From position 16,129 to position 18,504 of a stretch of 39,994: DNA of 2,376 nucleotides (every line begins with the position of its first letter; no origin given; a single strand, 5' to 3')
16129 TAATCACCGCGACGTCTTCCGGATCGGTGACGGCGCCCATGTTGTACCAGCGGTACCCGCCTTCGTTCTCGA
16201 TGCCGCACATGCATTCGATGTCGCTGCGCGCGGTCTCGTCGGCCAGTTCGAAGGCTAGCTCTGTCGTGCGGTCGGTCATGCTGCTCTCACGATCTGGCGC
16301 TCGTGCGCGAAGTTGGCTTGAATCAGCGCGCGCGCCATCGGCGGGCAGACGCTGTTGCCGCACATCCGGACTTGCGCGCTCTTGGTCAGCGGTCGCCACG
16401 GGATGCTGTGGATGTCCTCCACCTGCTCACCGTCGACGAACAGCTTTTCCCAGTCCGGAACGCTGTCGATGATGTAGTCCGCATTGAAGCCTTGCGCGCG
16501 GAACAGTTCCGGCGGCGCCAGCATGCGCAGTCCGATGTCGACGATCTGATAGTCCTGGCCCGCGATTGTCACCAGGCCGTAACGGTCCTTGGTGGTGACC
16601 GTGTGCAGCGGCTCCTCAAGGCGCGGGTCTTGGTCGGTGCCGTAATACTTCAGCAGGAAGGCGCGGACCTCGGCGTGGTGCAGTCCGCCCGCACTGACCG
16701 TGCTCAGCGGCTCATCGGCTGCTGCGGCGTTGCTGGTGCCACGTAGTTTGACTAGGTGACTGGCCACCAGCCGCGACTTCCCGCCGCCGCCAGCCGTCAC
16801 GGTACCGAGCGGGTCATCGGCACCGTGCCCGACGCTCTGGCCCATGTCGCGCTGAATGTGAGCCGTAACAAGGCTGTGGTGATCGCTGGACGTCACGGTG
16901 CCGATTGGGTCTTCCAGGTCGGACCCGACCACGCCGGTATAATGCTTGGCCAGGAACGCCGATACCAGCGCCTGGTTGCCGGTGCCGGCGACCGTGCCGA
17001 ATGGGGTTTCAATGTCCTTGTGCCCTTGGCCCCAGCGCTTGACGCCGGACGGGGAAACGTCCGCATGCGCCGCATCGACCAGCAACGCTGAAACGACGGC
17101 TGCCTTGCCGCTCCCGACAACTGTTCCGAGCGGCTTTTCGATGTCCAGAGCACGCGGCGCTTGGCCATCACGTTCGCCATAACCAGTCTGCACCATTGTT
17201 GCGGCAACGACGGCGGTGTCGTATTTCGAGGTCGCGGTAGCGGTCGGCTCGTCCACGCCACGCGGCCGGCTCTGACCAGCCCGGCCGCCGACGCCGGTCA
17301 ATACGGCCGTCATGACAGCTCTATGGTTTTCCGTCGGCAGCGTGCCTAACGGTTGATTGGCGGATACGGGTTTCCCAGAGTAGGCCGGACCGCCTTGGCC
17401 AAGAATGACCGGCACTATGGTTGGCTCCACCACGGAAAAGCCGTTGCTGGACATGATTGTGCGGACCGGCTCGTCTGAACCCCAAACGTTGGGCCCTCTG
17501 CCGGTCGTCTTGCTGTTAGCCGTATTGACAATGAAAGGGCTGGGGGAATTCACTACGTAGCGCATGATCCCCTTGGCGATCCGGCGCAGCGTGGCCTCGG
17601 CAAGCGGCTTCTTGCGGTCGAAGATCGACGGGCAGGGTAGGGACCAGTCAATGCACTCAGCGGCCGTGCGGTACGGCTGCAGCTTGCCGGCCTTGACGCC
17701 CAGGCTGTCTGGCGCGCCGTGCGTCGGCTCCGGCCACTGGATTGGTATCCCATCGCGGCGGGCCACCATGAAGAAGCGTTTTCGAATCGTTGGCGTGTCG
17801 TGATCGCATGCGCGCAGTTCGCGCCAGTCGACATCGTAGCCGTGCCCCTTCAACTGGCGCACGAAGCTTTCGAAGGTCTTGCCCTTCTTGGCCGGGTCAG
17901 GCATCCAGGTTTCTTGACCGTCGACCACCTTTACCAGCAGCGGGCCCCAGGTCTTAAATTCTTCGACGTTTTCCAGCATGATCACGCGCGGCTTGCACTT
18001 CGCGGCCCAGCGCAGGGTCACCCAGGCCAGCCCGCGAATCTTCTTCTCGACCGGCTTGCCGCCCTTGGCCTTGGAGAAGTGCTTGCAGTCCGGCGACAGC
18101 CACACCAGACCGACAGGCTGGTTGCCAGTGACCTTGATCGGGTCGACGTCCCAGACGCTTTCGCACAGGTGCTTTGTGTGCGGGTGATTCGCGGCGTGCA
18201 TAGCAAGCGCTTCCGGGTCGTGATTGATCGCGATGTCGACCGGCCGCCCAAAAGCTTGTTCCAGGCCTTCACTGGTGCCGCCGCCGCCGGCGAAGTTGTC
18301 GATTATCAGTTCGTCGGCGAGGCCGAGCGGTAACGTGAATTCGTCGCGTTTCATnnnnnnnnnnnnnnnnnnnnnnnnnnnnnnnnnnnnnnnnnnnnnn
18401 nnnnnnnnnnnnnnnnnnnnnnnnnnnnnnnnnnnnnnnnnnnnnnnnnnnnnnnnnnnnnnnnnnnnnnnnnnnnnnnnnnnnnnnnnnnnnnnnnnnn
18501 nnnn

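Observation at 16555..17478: C5-cytosine methyltransferase with nine tandem target-recognition-like modules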

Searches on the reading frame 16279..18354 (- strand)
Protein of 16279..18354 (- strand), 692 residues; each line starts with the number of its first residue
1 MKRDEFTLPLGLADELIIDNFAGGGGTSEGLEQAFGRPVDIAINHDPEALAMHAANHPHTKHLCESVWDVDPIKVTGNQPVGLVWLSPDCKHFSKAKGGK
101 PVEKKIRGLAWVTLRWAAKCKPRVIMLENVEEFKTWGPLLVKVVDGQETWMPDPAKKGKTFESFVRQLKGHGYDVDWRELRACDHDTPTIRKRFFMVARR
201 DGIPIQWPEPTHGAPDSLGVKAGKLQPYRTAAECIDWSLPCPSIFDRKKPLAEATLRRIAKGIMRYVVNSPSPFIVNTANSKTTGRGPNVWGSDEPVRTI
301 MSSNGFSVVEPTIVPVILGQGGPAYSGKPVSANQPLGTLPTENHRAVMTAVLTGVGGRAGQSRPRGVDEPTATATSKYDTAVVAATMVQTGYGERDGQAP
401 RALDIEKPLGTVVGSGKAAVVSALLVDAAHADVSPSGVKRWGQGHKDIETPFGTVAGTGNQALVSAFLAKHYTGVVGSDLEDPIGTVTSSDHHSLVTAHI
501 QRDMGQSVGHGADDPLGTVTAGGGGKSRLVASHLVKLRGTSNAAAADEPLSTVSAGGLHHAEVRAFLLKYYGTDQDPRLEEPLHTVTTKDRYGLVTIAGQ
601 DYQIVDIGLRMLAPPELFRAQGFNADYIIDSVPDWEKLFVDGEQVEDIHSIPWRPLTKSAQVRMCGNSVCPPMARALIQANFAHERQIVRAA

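Call 3: search_protein_families(library=pfam, proteins=[window:16279-18354:-], max_evalue=1)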
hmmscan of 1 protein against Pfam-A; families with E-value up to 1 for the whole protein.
window:16279-18354:- (692 aa): 1 family
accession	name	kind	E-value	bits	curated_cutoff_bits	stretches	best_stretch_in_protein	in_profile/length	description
PF00145.23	DNA_methylase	-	4.1e-23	82.8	22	1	17-205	3-167/324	C-5 cytosine-specific DNA methylase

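Call 4: search_protein_families(library=phrogs, proteins=[window:16279-18354:-], max_evalue=0.01)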
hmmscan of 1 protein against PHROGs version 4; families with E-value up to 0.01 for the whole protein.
window:16279-18354:- (692 aa): 7 families
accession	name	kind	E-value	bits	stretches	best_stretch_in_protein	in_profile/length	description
phrog_116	-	other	4.3e-100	337.2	1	16-687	209-495/779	DNA methyltransferase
phrog_23072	-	other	2e-91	308.5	3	511-688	213-394/400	DNA methyltransferase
phrog_29443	-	unknown function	4.3e-64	217.2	1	15-169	3-151/273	-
phrog_363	-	other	3.1e-37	129.5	1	17-202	56-217/327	DNA methyltransferase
phrog_5999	-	other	5.1e-28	98.3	1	16-112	4-102/109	DNA methyltransferase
phrog_13621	-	unknown function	8e-19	68.7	2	592-646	37-90/121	-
phrog_29583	-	other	0.0022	17.8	1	90-202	88-192/468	DNA methyltransferase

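Call 5: search_solved_structures(query=window:16279-18354:-, max_evalue=0.01, show_alignments=2)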
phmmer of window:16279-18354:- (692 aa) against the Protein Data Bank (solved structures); distinct sequences matched with E-value up to 0.01: 2.
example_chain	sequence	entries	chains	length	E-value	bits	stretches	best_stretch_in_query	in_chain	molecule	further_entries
3g7u_A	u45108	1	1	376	3e-06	29.3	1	17-132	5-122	Cytosine-specific methyltransferase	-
8yf3_A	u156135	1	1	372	0.0017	20.2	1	16-96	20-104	Cytosine-specific methyltransferase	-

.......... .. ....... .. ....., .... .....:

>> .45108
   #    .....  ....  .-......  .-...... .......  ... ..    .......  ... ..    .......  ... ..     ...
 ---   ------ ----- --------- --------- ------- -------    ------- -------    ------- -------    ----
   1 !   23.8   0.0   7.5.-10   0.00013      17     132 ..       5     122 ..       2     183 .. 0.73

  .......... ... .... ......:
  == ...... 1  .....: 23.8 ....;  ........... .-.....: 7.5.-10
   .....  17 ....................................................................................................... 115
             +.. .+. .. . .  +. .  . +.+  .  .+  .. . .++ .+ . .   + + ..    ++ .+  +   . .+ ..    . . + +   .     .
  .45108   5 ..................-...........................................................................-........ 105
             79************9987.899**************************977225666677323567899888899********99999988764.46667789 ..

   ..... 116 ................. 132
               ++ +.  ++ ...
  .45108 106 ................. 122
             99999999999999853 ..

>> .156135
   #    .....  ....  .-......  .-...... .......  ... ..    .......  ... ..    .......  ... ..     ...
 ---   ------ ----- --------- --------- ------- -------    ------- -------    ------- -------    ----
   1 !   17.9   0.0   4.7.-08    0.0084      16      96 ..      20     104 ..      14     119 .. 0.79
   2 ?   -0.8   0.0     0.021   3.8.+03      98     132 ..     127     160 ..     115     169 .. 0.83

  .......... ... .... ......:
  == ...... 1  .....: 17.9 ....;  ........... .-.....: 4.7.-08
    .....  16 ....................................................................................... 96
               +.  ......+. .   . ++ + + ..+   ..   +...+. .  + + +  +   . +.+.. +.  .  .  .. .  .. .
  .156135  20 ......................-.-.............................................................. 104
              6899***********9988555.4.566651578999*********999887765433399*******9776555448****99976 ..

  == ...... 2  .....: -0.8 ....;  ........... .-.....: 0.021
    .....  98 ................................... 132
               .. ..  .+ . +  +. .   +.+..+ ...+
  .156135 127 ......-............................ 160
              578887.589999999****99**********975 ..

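Call 10: find_homologous_proteins(query=window:16279-18354:-, max_evalue=1e-10)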
Query window:16279-18354:- (692 aa): 8000 proteins with E <= 1e-10 among 8000 candidates; the best 120 are listed.
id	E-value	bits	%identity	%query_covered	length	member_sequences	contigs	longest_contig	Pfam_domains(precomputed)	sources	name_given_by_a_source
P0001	0.0e+0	1606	100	100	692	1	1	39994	PF00145.24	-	-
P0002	0.0e+0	1173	68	100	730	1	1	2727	PF00145.24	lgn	-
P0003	0.0e+0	1145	65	100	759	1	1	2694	PF00145.24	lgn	-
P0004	0.0e+0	1144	64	100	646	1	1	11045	PF00145.24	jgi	jgi:DNA (cytosine-5)-methyltransferase 1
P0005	0.0e+0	1125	70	100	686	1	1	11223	PF00145.24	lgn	-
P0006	0.0e+0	1113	61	100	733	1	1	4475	PF00145.24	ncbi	-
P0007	0.0e+0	1100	63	100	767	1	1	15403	PF00145.24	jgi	-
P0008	0.0e+0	1099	59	100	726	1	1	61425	PF00145.24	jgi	jgi:DNA (cytosine-5)-methyltransferase 1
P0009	0.0e+0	1096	68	100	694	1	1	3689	PF00145.24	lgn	-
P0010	0.0e+0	1095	62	100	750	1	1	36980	PF00145.24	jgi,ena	-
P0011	0.0e+0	1094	68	100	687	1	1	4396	PF00145.24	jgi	-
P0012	0.0e+0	1094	69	100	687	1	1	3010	PF00145.24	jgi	jgi:DNA (cytosine-5)-methyltransferase 1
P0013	0.0e+0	1092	56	100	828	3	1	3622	PF00145.24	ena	-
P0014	0.0e+0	1089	63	100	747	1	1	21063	PF00145.24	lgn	-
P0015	0.0e+0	1087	60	100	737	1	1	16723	PF00145.24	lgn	-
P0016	0.0e+0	1086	59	100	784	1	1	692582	PF00145.24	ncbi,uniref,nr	ncbi:DNA cytosine methyltransferase [Janthinobacterium sp. GMG1]|uniref:DNA cytosine methyltransfera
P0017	0.0e+0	1085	62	99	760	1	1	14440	PF00145.24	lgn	-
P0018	0.0e+0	1083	61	100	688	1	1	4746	PF00145.24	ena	-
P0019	0.0e+0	1083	63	100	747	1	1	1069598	PF00145.24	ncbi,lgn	ncbi:DNA cytosine methyltransferase [Massilia sp. LMS1-1-1.1]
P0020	0.0e+0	1082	59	100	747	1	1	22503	PF00145.24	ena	-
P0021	0.0e+0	1081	66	100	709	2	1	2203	PF00145.24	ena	-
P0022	0.0e+0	1078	66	100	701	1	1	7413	PF00145.24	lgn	-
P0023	0.0e+0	1076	55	100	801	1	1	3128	PF00145.24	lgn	-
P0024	0.0e+0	1076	68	100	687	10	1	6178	PF00145.24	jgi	jgi:DNA (cytosine-5)-methyltransferase 1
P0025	0.0e+0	1074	65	100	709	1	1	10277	PF00145.24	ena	-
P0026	0.0e+0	1070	67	100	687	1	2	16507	PF00145.24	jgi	jgi:DNA (cytosine-5)-methyltransferase 1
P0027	0.0e+0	1069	71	100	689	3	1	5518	PF00145.24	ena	-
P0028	0.0e+0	1069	62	100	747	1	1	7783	PF00145.24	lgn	-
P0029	0.0e+0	1068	62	100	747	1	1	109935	PF00145.24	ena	-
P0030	0.0e+0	1067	60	100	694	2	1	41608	PF00145.24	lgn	-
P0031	0.0e+0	1066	68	100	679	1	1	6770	PF00145.24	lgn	-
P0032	0.0e+0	1065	54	100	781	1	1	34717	PF00145.24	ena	-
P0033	0.0e+0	1065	66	100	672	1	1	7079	PF00145.24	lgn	-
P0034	0.0e+0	1064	64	100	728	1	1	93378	PF00145.24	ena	-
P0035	0.0e+0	1064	54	100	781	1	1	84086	PF00145.24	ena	-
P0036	0.0e+0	1064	64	100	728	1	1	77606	PF00145.24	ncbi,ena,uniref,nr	ncbi:DNA cytosine methyltransferase [Massilia timonae]|uniref:DNA cytosine methyltransferase n=1 Tax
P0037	0.0e+0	1063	54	100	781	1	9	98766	PF00145.24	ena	-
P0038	0.0e+0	1063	54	100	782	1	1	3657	PF00145.24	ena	-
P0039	0.0e+0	1063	65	100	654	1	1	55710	PF00145.24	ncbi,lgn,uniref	ncbi:DNA cytosine methyltransferase [Massilia sp.]|uniref:DNA cytosine methyltransferase n=1 Tax=Mas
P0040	0.0e+0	1063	65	100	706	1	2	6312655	PF00145.24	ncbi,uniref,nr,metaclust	ncbi:C-5 cytosine-specific DNA methylase [Janthinobacterium sp. HH103]|uniref:DNA cytosine methyltra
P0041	0.0e+0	1062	55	100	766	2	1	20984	PF00145.24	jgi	jgi:DNA (cytosine-5)-methyltransferase 1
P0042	0.0e+0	1062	54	100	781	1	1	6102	PF00145.24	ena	-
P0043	0.0e+0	1062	56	85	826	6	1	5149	PF00145.24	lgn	-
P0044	0.0e+0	1062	65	100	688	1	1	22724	PF00145.24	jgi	jgi:DNA (cytosine-5)-methyltransferase 1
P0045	0.0e+0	1062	58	100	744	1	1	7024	PF00145.24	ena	-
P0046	0.0e+0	1062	62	100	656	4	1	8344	PF00145.24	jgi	jgi:DNA (cytosine-5)-methyltransferase 1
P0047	0.0e+0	1061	54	100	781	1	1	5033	PF00145.24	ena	-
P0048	0.0e+0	1060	54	100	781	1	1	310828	PF00145.24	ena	-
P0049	0.0e+0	1060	55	100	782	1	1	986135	PF00145.24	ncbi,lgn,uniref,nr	ncbi:DNA cytosine methyltransferase [Janthinobacterium sp. PC23-8]|uniref:DNA cytosine methyltransfe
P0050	0.0e+0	1060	68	100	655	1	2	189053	PF00145.24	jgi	jgi:DNA (cytosine-5)-methyltransferase 1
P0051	0.0e+0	1056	54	100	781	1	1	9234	PF00145.24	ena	-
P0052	0.0e+0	1055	70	100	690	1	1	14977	PF00145.24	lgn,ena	-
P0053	0.0e+0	1054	54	99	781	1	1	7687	PF00145.24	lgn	-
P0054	0.0e+0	1053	61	100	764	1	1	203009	PF00145.24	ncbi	ncbi:MAG: DNA cytosine methyltransferase [Janthinobacterium svalbardensis]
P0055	0.0e+0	1052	67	100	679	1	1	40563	PF00145.24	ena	-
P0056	0.0e+0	1050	63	100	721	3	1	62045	PF00145.24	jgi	jgi:DNA (cytosine-5)-methyltransferase 1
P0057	0.0e+0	1049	62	99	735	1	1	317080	PF00145.24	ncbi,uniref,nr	ncbi:DNA (cytosine-5)-methyltransferase 1 [Variovorax boronicumulans]|uniref:DNA cytosine methyltran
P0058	0.0e+0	1049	67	100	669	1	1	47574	PF00145.24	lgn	-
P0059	0.0e+0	1047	58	100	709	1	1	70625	PF00145.24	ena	-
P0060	0.0e+0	1046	57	100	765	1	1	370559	PF00145.24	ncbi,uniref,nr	ncbi:DNA cytosine methyltransferase [Janthinobacterium psychrotolerans]|uniref:DNA (cytosine-5-)-met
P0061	0.0e+0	1046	65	100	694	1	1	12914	PF00145.24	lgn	-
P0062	0.0e+0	1045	63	100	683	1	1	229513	PF00145.24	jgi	jgi:DNA (cytosine-5)-methyltransferase 1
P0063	0.0e+0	1044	65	100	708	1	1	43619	PF00145.24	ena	-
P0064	0.0e+0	1044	65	100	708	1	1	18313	PF00145.24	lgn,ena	-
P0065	0.0e+0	1043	63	100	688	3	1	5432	PF00145.24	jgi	-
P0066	0.0e+0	1042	67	100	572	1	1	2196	PF00145.24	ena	-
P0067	0.0e+0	1042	60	100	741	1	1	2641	PF00145.24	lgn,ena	-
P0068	0.0e+0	1040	64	100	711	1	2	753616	PF00145.24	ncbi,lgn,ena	-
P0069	0.0e+0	1039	63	100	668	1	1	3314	PF00145.24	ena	-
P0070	0.0e+0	1038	65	100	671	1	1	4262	PF00145.24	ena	-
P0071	0.0e+0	1036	63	100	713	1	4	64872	PF00145.24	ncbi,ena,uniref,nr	ncbi:DNA cytosine methyltransferase [Janthinobacterium sp.]|uniref:DNA cytosine methyltransferase n=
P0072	0.0e+0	1036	62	100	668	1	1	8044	PF00145.24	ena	-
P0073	0.0e+0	1036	62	100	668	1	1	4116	PF00145.24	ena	-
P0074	0.0e+0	1036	62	100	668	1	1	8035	PF00145.24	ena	-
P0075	0.0e+0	1036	68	100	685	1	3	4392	PF00145.24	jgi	jgi:DNA (cytosine-5)-methyltransferase 1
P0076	0.0e+0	1035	68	100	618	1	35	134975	PF00145.24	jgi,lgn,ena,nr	nr:MAG TPA: DNA cytosine methyltransferase [Caudoviricetes sp.]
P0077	0.0e+0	1035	62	100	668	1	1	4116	PF00145.24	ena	-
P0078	0.0e+0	1035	61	100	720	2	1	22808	PF00145.24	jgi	jgi:DNA (cytosine-5)-methyltransferase 1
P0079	0.0e+0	1034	67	100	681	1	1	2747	PF00145.24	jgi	jgi:DNA (cytosine-5)-methyltransferase 1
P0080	0.0e+0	1034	62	100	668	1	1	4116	PF00145.24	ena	-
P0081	0.0e+0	1033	62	100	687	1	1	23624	PF00145.24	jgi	jgi:DNA (cytosine-5)-methyltransferase 1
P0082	0.0e+0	1032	66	100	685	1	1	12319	PF00145.24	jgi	jgi:DNA (cytosine-5)-methyltransferase 1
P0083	0.0e+0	1032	63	100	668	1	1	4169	PF00145.24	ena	-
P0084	0.0e+0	1032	63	100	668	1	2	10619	PF00145.24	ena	-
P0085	0.0e+0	1032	57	100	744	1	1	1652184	PF00145.24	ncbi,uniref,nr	ncbi:DNA cytosine methyltransferase [Janthinobacterium lividum]|uniref:DNA (cytosine-5-)-methyltrans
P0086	0.0e+0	1031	63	100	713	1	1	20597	PF00145.24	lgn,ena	-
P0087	0.0e+0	1031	59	100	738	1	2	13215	PF00145.24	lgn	-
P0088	0.0e+0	1031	62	100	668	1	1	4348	PF00145.24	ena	-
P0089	0.0e+0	1030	66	100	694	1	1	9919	PF00145.24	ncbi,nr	ncbi:MAG: cytosine methyltransferase [Herbaspirillum sp.]|nr:cytosine methyltransferase [Herbaspiril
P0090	0.0e+0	1030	62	100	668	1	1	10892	PF00145.24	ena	-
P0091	0.0e+0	1029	62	99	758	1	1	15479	PF00145.24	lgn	-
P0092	0.0e+0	1029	62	100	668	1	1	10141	PF00145.24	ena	-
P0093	0.0e+0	1029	61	100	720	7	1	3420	PF00145.24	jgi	-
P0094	0.0e+0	1029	54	100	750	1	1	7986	PF00145.24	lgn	-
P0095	0.0e+0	1029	57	100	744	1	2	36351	PF00145.24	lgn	-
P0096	0.0e+0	1028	63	100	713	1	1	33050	PF00145.24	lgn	-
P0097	0.0e+0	1028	63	100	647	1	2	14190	PF00145.24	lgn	-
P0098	0.0e+0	1028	63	100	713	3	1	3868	PF00145.24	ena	-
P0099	0.0e+0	1028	60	100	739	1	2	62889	PF00145.24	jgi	jgi:DNA (cytosine-5)-methyltransferase 1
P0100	0.0e+0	1027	62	100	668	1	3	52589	PF00145.24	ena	-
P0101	0.0e+0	1027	62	100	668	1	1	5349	PF00145.24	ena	-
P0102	0.0e+0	1027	66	100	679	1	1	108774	PF00145.24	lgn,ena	-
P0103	0.0e+0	1027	61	99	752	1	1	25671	PF00145.24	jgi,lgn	jgi:DNA (cytosine-5)-methyltransferase 1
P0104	0.0e+0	1027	63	100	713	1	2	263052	PF00145.24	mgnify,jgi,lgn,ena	mgnify:CR=1 FL=1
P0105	0.0e+0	1027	56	100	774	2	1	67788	PF00145.24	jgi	jgi:DNA (cytosine-5)-methyltransferase 1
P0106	0.0e+0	1027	61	100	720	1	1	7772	PF00145.24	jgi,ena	-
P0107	0.0e+0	1026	62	100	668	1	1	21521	PF00145.24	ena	-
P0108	0.0e+0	1026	62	100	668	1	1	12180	PF00145.24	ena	-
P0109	0.0e+0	1026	61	100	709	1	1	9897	PF00145.24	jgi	jgi:DNA (cytosine-5)-methyltransferase 1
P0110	0.0e+0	1026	57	100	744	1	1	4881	PF00145.24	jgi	jgi:DNA (cytosine-5)-methyltransferase 1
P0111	0.0e+0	1025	66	98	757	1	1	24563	PF00145.24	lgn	-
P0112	0.0e+0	1024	62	100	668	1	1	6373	PF00145.24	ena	-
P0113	0.0e+0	1024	59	99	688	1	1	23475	PF00145.24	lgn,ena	-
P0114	0.0e+0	1023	62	100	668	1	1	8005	PF00145.24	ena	-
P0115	0.0e+0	1023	60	100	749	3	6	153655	PF00145.24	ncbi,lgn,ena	-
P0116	0.0e+0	1021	54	100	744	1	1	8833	PF00145.24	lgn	-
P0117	0.0e+0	1021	64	100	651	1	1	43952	PF00145.24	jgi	jgi:DNA (cytosine-5)-methyltransferase 1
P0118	0.0e+0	1021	53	100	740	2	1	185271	PF00145.24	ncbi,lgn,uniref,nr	ncbi:DNA cytosine methyltransferase [Janthinobacterium sp.]|uniref:DNA cytosine methyltransferase n=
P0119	0.0e+0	1020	64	100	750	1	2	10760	PF00145.24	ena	-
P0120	0.0e+0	1019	67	100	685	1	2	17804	PF00145.24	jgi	-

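Call 15: search_dna_similar(query=window:16279-18354:-, collection=phages, mode=protein, max_rows=40)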
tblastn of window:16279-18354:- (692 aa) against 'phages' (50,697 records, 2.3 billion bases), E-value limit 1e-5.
Records with a match: 449; places in all: 452; records where one place covers at least 80% of the query: 191.
Best place of each record, by identity: 60-80% 2; <60% 447.
By first word of the organism name: Gordonia 117; Mycobacterium 58; Pseudomonas 39; Arthrobacter 31; Klebsiella 27; Vibrio 21; Enterobacter 17; Burkholderia 13; Escherichia 13; Citrobacter 12; and 45 more.
By host as written in the record: Gordonia terrae 3612 105; - 42; Mycobacterium smegmatis mc2 155 32; Arthrobacter globiformis NRRL B-2979 SEA 14; Klebsiella pneumoniae 12; Arthrobacter globiformis B-2979 10; Burkholderia sp. 9; Pseudomonas aeruginosa 7; and 129 more.
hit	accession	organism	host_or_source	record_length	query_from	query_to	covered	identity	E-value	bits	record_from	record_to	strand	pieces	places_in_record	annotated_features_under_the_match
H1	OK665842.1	Burkholderia phage BgManors32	Burkholderia gladioli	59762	1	691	100%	54.4%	0e+0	676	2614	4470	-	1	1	C-5 cytosine-specific DNA methylase family protein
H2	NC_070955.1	Burkholderia phage BgManors32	Burkholderia gladioli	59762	1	691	100%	54.4%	0e+0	676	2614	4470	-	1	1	C-5 cytosine-specific DNA methylase family protein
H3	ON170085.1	Ralstonia phage YO041_1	Ralstonia solanacearum R286, UW275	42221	3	681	98%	47.2%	2e-172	552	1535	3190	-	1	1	record has no annotation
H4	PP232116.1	Mesorhizobium phage vB_MseS-P1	Mesorhizobium sediminum CBW1107-2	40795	11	684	97%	46.4%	3e-166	535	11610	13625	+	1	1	site-specific DNA-cytosine methylase | hypothetical protein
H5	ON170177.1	Ralstonia phage YO103_6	Ralstonia solanacearum T379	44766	1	681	98%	45.4%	1e-168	541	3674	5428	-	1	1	record has no annotation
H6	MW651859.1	Pseudomonas phage vB_PstS-pAN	Pseudomonas stutzeri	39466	16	686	92%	48.4%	2e-116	566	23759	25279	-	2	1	DNA cytosine methyltransferase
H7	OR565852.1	Citrobacter phage phiNP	Citrobacter rodentium DBS100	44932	15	682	97%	45.4%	1e-122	592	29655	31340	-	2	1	met: putative methylase | mtase: N-6-adenine-methyltransferase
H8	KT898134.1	Aeromonas phage phiARM81mr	Aeromonas sp. ARM81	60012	10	682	97%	45.0%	2e-115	583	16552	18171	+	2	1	C-5 cytosine-specific DNA methylase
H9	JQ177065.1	Pectobacterium phage ZF40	Pectobacterium carotovorum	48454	27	692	96%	44.6%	2e-172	552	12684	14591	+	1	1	putative methylase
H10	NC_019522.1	Pectobacterium phage ZF40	Pectobacterium carotovorum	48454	27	692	96%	44.6%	2e-172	552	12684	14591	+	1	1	DNA methyltransferase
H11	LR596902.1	Roseburia phage Jekyll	-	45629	2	682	98%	43.4%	4e-113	554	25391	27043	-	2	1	cytosine DNA methylase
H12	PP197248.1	Acetoanaerobium phage ANDSL2_ph1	Acetoanaerobium noterae DSL2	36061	16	692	91%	46.8%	1e-121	567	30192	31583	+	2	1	hypothetical protein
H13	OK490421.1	Klebsiella phage Kp4866-6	Klebsiella pneumoniae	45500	12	682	97%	43.6%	2e-158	512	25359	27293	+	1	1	record has no annotation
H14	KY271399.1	Klebsiella phage 5 LV-2017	Klebsiella pneumoniae KH43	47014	15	682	97%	43.2%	4e-156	505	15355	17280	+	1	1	putative methylase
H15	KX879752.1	Halomonas phage QHHSV-1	Halomonas ventosae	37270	12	691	83%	49.6%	1e-100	532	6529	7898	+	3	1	putative site-specific DNA methylase (x2)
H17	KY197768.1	Bacillus phage phi105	Bacillus sp.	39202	10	682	77%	52.5%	4e-113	543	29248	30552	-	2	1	none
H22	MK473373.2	Pseudomonas phage Lana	Pseudomonas sp.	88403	16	692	98%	40.6%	1e-111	468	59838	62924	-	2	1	modification methylase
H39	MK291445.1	Paracoccus phage vB_PyeM_Pyei1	Paracoccus yeei CCUG 32053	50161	16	684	97%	39.2%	6e-127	421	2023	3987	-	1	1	DNA (cytosine-5-)-methyltransferase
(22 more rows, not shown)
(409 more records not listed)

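Call 31: get_annotated_region(hit=H39, flank=1500)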
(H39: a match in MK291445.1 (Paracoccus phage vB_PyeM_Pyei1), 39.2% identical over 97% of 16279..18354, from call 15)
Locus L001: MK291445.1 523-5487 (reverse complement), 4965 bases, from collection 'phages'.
description: Paracoccus phage vB_PyeM_Pyei1, complete genome.
organism: Paracoccus phage vB_PyeM_Pyei1 (NCBI taxid 2500566)
taxonomy: Viruses; Duplodnaviria; Heunggongvirae; Uroviricota; Caudoviricetes
host: Paracoccus yeei CCUG 32053; source: -; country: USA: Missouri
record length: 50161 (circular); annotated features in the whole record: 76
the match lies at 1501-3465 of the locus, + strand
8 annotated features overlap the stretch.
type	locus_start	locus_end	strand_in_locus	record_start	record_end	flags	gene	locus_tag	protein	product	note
CDS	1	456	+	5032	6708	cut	-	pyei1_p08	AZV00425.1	helicase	-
CDS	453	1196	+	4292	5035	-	-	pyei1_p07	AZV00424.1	EaA-like protein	-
CDS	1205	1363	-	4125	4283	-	-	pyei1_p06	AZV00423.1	chaperone protein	chaperone protein DnaJ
CDS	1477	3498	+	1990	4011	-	-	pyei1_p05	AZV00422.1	DNA (cytosine-5-)-methyltransferase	-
CDS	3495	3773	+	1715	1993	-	-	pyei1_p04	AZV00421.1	hypothetical protein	-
CDS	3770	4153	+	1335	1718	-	-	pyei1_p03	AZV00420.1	hypothetical protein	-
CDS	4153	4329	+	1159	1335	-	-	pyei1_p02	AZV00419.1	hypothetical protein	-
CDS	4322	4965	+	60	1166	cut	-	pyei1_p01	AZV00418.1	integrase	tyrosine recombinase XerC/XerD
